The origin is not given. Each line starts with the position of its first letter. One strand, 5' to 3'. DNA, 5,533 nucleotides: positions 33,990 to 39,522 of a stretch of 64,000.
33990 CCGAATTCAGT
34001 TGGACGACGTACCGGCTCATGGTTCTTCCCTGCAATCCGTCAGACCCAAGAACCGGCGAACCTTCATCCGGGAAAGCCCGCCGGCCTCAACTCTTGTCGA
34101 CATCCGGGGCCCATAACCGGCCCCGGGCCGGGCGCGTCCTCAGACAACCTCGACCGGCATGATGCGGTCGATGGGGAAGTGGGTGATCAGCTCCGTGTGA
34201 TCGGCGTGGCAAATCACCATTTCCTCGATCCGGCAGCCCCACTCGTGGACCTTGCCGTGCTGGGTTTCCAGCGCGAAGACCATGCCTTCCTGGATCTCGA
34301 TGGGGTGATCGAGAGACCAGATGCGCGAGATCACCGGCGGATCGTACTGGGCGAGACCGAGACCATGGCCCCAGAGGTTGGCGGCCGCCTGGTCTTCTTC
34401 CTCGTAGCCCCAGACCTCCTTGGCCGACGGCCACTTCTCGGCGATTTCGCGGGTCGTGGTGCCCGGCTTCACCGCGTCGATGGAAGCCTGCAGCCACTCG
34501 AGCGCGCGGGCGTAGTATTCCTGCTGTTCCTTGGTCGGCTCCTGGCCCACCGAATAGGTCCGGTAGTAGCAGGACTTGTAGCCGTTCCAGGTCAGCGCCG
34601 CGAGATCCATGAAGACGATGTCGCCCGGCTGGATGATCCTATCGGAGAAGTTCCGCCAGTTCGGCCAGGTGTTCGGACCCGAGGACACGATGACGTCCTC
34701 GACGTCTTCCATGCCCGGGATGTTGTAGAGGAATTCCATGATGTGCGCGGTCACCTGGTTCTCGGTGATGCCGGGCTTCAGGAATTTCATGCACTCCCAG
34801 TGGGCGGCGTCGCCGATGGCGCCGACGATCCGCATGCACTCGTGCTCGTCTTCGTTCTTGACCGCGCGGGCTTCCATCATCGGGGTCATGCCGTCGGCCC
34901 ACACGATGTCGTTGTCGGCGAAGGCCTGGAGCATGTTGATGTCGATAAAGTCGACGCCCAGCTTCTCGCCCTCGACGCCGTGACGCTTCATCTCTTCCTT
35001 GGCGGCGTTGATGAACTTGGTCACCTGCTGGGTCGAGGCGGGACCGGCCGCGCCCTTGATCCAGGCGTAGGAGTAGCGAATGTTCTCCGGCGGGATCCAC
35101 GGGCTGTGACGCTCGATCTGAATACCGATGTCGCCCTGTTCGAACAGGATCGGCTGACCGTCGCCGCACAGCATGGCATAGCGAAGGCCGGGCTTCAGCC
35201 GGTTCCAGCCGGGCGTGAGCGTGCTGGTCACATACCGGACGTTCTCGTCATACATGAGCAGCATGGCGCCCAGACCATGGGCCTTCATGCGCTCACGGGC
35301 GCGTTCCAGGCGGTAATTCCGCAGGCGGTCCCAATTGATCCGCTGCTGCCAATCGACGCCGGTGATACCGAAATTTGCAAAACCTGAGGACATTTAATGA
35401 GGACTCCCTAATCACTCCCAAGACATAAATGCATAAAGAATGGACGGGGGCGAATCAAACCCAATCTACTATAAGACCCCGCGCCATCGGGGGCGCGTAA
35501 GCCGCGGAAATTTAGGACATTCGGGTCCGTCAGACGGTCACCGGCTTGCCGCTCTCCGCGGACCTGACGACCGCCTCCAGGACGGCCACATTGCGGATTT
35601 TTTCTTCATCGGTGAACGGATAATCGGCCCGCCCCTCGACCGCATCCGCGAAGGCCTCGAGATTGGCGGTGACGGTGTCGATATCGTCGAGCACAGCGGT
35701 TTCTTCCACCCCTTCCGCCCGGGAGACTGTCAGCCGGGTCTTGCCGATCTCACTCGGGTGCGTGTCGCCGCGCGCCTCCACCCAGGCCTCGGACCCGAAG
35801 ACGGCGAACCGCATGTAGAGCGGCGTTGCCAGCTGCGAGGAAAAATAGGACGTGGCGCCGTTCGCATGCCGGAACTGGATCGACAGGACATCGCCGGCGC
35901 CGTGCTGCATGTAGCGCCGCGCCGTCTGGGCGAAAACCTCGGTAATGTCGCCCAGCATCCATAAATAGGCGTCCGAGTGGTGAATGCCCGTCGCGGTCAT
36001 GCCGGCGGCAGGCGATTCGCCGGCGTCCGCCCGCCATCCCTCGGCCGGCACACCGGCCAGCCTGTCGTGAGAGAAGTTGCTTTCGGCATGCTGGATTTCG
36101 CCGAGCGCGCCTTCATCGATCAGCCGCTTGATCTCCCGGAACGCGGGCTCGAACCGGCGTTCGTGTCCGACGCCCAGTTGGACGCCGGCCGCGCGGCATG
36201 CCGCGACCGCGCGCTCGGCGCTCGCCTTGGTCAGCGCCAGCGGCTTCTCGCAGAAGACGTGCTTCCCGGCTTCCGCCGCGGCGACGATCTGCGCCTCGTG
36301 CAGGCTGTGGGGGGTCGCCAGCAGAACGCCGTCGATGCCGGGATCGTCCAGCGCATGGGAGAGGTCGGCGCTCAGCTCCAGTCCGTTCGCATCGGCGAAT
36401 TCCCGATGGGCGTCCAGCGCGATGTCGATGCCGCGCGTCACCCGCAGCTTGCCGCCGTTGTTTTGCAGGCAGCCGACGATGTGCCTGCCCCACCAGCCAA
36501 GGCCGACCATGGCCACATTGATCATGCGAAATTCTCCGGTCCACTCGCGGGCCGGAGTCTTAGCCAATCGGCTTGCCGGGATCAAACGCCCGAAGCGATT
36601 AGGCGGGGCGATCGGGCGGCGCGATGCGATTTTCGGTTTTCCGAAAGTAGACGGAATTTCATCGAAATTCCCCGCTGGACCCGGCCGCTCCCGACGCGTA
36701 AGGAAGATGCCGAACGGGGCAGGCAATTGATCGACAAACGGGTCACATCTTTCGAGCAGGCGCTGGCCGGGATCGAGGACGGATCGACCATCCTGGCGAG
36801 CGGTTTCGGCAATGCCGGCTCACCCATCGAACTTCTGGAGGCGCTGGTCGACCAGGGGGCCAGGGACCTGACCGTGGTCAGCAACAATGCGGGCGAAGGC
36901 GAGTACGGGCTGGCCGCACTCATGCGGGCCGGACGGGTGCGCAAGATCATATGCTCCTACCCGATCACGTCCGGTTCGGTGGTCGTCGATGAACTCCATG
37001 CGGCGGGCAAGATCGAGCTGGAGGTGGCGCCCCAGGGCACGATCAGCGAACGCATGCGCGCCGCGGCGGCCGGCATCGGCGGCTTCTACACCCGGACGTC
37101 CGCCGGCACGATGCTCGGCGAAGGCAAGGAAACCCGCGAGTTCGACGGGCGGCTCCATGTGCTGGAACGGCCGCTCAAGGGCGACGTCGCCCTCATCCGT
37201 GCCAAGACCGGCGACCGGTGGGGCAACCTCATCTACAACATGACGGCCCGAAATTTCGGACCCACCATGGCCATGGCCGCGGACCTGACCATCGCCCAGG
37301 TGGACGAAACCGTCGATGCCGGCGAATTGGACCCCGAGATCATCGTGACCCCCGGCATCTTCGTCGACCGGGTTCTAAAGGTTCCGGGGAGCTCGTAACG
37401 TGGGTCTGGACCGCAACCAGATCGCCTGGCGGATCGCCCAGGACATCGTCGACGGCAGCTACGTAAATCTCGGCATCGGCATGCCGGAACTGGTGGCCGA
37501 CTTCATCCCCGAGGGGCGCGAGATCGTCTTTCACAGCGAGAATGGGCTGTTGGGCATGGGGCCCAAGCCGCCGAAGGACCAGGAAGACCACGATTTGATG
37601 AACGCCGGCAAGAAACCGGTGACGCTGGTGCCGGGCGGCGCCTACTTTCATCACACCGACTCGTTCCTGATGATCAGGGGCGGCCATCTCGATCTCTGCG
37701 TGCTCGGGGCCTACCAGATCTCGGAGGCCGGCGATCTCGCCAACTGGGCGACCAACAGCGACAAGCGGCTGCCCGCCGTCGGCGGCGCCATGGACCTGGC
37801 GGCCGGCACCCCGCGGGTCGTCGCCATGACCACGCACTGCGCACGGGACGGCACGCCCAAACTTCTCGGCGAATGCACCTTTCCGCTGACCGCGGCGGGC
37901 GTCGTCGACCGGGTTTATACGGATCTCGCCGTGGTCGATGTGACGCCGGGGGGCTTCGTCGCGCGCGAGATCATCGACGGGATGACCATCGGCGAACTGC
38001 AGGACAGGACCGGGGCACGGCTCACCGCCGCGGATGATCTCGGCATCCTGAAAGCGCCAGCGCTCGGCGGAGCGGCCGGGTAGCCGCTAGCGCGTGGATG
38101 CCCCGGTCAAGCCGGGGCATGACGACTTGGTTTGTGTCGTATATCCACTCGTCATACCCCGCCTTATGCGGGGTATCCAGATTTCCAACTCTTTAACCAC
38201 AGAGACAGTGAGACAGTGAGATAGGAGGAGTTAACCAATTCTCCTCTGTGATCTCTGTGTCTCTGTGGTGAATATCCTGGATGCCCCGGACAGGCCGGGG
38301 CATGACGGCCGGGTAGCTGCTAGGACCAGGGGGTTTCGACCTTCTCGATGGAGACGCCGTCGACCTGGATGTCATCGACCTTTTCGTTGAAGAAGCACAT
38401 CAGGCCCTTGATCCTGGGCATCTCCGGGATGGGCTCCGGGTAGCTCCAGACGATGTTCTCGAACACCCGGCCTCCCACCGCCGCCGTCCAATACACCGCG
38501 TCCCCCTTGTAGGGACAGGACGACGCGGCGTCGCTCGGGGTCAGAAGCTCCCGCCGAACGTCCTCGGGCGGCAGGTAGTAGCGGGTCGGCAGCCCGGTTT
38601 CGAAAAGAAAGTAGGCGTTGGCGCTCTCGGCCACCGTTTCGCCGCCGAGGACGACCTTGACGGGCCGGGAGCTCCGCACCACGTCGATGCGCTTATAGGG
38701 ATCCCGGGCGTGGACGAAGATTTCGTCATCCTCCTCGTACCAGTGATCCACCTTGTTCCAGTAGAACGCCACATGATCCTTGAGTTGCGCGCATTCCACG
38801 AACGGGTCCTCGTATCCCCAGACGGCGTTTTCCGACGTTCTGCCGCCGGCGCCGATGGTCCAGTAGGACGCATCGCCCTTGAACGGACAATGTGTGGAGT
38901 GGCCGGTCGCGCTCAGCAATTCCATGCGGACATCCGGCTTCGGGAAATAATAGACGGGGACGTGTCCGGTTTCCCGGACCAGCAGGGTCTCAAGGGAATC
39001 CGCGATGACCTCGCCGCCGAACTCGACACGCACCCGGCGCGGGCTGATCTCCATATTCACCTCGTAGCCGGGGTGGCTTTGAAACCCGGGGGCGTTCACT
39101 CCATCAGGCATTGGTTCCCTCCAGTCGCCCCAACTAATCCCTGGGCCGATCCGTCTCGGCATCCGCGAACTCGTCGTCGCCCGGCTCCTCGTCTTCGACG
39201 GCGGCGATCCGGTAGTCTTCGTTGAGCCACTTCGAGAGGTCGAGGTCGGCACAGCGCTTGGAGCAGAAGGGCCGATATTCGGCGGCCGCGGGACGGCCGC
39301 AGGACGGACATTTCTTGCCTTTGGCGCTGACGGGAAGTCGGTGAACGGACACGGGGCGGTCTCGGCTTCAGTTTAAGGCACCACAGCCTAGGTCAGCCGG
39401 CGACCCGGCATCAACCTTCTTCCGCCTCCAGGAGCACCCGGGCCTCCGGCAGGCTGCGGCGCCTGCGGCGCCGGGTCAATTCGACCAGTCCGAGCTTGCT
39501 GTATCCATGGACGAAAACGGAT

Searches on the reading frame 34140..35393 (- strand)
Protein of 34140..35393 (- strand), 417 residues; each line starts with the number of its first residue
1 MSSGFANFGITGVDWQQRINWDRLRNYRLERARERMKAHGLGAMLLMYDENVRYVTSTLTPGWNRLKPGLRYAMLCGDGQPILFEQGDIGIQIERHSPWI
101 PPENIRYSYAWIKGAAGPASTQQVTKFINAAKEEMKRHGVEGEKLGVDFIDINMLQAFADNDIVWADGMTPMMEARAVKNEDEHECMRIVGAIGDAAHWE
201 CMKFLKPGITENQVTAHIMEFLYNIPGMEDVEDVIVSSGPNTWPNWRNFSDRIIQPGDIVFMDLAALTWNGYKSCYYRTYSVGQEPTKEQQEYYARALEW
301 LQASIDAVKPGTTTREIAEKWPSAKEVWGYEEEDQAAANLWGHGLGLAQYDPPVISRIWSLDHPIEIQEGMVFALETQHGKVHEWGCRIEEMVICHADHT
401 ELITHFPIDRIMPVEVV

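Call 25: search_protein_families(library=pfam, proteins=[window:34140-35393:-])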
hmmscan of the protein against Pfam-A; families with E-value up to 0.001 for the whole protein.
window:34140-35393:- (417 aa): 2 families
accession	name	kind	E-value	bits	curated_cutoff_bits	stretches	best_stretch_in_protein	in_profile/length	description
PF00557.29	Peptidase_M24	-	1.5e-39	136.4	23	1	185-395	1-206/208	Metallopeptidase family M24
PF01321.24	Creatinase_N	-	1.5e-08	35.7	22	1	28-150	1-103/128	Creatinase/Prolidase N-terminal domain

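Call 29: search_protein_families(library=ncbifam, proteins=[window:34140-35393:-], max_evalue=1e-10)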
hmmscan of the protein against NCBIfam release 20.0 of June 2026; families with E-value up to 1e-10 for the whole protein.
window:34140-35393:- (417 aa): 7 families
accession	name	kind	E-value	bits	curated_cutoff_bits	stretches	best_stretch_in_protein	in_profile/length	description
NF043017.1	DimsulpropLyDddP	equivalog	6.5e-30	104.3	600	1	20-410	50-440/443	dimethylsulfonioproprionate lyase DddP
NF040821.1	dipep_PepQ_Arch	equivalog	1.1e-21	77.3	630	1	162-403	108-338/346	Xaa-Pro dipeptidase PepQ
NF007310.0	PRK09795.1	equivalog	3.5e-15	55.7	393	1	131-407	86-352/361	aminopeptidase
NF038259.1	ectoine_DoeA_2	exception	1.3e-13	50.5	575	1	158-318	135-291/386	ectoine hydrolase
NF008131.0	PRK10879.1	equivalog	4e-13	49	465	1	172-319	167-313/438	Xaa-Pro aminopeptidase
TIGR00500.1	met_pdase_I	equivalog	1.2e-12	47.8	171.35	1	251-376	81-200/247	type I methionyl aminopeptidase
TIGR02993.1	ectoine_eutD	equivalog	2.7e-12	46.5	613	1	27-407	13-384/391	ectoine hydrolase DoeA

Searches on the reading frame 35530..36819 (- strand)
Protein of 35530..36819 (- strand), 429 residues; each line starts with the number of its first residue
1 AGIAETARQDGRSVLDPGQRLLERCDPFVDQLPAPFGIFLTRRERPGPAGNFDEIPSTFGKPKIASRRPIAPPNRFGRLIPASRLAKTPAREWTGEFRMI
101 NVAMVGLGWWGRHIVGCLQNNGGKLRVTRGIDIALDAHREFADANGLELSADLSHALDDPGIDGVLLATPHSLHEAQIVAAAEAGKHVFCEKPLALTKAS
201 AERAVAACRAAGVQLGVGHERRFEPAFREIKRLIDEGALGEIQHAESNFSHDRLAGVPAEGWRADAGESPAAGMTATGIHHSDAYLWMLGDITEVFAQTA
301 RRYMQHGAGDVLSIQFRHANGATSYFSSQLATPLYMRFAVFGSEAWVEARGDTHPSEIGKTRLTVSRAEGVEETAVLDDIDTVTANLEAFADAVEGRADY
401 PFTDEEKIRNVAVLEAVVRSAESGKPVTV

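Call 25: search_protein_families(library=pfam, proteins=[window:35530-36819:-])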
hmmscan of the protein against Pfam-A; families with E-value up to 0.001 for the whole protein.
window:35530-36819:- (429 aa): 3 families
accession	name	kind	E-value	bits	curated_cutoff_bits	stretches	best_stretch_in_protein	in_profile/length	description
PF01408.29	GFO_IDH_MocA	-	1.6e-24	87.3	24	1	100-219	1-120/120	Oxidoreductase family, NAD-binding Rossmann fold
PF22725.1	GFO_IDH_MocA_C3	-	7.2e-22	78.1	27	1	227-347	1-123/124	GFO/IDH/MocA C-terminal domain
PF02894.22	GFO_IDH_MocA_C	-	3.9e-15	56.7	22.9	1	231-429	1-218/218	Oxidoreductase family, C-terminal alpha/beta domain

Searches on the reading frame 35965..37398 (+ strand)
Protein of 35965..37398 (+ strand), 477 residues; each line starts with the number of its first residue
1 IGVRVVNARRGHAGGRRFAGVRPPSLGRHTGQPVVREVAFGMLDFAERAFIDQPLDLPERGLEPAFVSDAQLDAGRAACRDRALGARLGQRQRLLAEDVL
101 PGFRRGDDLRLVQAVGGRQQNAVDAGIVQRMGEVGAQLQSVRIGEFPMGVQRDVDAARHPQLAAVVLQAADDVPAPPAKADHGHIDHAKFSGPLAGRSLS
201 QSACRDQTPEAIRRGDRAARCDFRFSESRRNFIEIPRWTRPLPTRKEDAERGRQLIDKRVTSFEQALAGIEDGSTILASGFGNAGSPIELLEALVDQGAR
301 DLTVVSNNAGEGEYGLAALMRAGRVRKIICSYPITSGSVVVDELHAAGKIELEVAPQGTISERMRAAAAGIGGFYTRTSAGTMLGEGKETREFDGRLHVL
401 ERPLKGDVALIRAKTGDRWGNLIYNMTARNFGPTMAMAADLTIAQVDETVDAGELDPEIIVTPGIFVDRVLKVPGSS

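Call 25: search_protein_families(library=pfam, proteins=[window:35965-37398:+])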
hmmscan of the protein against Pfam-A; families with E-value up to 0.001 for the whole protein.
window:35965-37398:+ (477 aa): 1 family
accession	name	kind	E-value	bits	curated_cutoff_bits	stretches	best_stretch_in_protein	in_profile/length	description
PF01144.29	CoA_trans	-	3e-60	203.8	23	1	261-472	2-216/217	Coenzyme A transferase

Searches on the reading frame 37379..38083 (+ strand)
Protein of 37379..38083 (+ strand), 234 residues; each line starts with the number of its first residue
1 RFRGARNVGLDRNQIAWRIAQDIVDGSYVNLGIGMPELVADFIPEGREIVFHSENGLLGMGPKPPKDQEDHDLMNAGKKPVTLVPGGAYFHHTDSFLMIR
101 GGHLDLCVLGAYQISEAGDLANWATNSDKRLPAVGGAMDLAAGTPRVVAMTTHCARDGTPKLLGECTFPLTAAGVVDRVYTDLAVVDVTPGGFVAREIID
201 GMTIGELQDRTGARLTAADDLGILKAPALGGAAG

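Call 25: search_protein_families(library=pfam, proteins=[window:37379-38083:+])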
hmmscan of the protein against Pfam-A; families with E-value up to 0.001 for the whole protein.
window:37379-38083:+ (234 aa): 1 family
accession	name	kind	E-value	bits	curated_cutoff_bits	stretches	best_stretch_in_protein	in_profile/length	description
PF01144.29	CoA_trans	-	1.3e-38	133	23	1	14-205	3-212/217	Coenzyme A transferase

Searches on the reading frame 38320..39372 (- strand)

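Call 25: search_protein_families(library=pfam, proteins=[window:38320-39372:-])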
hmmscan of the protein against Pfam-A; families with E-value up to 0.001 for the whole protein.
window:38320-39372:- (350 aa): 1 family
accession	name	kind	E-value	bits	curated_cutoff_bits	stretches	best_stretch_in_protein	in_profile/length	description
PF04248.19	NTP_transf_9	-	1.1e-68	227.6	22.1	2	114-205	1-92/93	Domain of unknown function (DUF427)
